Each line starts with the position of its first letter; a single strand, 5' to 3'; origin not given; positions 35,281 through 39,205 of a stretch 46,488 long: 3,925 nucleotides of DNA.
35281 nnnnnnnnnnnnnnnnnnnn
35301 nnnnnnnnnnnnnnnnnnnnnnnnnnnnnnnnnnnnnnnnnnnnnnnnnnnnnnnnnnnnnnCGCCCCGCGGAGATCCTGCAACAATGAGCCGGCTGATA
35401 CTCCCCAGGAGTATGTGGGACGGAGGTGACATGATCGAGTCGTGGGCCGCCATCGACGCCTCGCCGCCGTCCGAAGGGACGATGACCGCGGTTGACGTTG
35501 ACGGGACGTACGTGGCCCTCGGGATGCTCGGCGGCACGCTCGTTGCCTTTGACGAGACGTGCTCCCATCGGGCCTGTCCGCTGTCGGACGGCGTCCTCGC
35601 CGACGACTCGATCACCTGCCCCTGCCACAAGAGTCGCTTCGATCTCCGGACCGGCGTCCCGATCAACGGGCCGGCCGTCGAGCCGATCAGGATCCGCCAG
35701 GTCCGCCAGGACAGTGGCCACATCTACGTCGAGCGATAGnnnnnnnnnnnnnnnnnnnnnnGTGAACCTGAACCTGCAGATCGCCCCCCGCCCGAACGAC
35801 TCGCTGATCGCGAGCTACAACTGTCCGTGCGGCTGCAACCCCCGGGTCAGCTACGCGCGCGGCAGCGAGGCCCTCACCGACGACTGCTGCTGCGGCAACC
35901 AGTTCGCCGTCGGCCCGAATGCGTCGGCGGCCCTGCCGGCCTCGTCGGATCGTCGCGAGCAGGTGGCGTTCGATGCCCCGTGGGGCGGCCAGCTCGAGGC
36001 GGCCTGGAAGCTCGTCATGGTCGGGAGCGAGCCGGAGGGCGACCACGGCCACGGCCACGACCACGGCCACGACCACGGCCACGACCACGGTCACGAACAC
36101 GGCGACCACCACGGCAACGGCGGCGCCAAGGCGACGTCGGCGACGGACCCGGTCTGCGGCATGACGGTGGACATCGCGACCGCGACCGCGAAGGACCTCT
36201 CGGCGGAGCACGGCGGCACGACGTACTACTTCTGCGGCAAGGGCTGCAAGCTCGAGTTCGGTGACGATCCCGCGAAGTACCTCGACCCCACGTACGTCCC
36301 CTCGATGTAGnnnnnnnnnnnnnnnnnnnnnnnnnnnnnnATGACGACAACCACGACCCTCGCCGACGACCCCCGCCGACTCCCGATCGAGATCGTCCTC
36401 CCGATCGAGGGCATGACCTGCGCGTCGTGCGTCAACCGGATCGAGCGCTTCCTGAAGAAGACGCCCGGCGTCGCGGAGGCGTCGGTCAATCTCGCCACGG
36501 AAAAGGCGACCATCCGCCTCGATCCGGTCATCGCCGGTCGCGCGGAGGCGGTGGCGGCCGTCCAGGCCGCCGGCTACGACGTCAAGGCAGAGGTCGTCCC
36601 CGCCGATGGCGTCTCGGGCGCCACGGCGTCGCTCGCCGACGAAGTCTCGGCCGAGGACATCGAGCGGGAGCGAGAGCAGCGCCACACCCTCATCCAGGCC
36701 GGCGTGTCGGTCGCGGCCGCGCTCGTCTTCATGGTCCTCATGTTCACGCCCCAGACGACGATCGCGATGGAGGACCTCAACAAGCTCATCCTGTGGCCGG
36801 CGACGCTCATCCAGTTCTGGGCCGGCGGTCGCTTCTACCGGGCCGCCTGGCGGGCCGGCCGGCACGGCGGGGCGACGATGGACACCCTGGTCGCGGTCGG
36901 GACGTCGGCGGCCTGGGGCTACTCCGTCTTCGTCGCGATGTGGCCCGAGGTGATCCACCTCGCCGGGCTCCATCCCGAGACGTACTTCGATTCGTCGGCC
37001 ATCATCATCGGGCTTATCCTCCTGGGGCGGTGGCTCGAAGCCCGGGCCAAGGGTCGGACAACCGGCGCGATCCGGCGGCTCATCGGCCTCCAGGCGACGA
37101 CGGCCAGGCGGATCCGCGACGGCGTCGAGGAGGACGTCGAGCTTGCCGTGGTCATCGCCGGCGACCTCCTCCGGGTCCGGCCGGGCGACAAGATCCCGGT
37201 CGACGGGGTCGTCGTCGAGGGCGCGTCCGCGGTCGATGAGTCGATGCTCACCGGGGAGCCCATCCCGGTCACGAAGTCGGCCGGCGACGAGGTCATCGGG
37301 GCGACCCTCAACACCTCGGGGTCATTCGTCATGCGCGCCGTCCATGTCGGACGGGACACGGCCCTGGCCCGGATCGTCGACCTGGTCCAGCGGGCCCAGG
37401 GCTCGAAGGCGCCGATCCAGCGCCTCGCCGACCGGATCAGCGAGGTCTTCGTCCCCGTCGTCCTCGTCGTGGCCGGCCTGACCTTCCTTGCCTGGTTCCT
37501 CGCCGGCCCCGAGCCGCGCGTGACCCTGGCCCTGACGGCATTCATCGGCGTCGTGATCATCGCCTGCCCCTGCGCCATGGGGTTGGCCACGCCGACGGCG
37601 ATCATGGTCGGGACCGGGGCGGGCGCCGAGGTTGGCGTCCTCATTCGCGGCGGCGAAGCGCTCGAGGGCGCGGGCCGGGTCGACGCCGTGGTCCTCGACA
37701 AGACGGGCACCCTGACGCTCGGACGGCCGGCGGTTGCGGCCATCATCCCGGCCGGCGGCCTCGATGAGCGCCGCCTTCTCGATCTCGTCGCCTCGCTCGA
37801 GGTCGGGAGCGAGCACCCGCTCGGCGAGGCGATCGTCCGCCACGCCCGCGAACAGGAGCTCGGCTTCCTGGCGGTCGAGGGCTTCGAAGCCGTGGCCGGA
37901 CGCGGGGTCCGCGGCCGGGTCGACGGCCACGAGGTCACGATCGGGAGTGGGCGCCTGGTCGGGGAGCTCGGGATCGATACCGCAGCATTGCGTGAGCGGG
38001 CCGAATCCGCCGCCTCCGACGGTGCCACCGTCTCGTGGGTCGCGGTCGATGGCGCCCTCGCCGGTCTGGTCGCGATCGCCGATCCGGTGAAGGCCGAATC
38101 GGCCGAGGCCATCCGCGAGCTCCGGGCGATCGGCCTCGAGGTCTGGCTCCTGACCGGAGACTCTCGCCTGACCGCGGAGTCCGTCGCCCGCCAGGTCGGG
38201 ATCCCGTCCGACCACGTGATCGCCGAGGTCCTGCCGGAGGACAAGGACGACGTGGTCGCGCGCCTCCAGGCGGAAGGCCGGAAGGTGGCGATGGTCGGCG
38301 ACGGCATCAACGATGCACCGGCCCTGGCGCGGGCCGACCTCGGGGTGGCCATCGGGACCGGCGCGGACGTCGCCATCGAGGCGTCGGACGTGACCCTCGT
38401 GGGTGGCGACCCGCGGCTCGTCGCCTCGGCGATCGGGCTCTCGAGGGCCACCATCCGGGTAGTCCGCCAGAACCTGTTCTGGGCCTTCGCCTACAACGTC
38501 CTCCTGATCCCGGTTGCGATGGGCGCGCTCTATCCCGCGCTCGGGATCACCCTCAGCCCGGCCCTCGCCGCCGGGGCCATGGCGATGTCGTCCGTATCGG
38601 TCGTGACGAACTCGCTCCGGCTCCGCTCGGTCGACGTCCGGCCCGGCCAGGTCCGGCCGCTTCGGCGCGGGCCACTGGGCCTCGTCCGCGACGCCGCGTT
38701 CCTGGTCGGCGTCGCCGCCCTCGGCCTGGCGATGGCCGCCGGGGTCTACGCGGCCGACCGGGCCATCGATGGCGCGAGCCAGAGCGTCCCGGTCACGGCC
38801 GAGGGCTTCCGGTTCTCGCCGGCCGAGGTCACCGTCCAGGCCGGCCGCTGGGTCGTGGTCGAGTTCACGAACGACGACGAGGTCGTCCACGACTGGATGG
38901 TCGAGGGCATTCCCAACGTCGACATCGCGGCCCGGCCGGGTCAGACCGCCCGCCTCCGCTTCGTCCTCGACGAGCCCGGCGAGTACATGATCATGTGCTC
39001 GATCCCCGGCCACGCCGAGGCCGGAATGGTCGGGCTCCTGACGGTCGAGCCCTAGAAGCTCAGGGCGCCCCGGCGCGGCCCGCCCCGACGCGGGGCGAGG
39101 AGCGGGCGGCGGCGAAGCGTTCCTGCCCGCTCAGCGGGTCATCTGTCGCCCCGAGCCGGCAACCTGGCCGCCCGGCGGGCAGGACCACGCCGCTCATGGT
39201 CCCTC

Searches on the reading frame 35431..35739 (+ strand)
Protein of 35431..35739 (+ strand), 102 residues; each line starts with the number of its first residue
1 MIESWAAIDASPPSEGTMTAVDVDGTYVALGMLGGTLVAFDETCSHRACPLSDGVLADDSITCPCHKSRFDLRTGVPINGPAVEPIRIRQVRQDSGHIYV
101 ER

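Call 71: search_protein_families(library=pfam, proteins=[window:35431-35739:+], max_evalue=0.001)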
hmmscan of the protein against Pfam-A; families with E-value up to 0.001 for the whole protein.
window:35431-35739:+ (102 aa): 2 families
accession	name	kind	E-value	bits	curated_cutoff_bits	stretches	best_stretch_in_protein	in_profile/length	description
PF00355.32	Rieske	-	9.7e-17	61.1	20.3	1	14-86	12-84/88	Rieske [2Fe-2S] domain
PF13806.12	Rieske_2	-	4.9e-08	33.3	27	1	16-101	14-104/104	Rieske-like [2Fe-2S] domain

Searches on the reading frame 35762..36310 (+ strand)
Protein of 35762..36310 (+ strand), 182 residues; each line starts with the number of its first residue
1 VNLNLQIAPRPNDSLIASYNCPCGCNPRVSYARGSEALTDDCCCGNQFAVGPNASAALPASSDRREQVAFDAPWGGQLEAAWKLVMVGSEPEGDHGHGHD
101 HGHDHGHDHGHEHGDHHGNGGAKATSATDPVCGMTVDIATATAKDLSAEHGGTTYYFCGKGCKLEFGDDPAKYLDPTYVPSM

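Call 13: search_protein_families(library=pfam, proteins=[window:35762-36310:+])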
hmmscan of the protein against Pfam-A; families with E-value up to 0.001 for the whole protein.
window:35762-36310:+ (182 aa): 1 family
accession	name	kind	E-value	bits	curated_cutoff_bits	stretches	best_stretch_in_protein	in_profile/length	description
PF04945.19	YHS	-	2.5e-11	43.8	30.3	1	128-175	2-45/47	YHS domain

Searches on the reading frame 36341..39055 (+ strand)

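Call 13: search_protein_families(library=pfam, proteins=[window:36341-39055:+])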
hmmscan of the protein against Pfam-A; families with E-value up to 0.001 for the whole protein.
window:36341-39055:+ (904 aa): 9 families
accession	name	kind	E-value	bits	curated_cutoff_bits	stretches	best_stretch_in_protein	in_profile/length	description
PF00122.25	E1-E2_ATPase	-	1.1e-56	191.7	28.1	1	250-429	2-179/181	E1-E2 ATPase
PF00702.32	Hydrolase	-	3.3e-38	132.4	26.4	1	447-666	1-191/191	haloacid dehalogenase-like hydrolase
PF00403.32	HMA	-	8.9e-16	58.5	24.8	1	20-80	2-62/62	Heavy-metal-associated domain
PF13473.12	Cupredoxin_1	-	3.2e-09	37.2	27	1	803-891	10-97/104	Cupredoxin-like domain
PF07731.20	Cu-oxidase_2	-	7.7e-07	29.4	20.4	1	863-903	94-134/137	Multicopper oxidase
PF00127.26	Copper-bind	-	1.2e-06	29.2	21.2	1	816-903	5-99/99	Copper binding proteins, plastocyanin/azurin family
PF08282.18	Hydrolase_3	-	6.1e-06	26.6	20.9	0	638-685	195-242/255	haloacid dehalogenase-like hydrolase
PF12710.13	HAD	-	3.4e-05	24.8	27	1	581-662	87-188/189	haloacid dehalogenase-like hydrolase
PF06525.17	SoxE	-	0.00041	20.3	21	0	879-898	115-134/149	Sulfocyanin (SoxE) domain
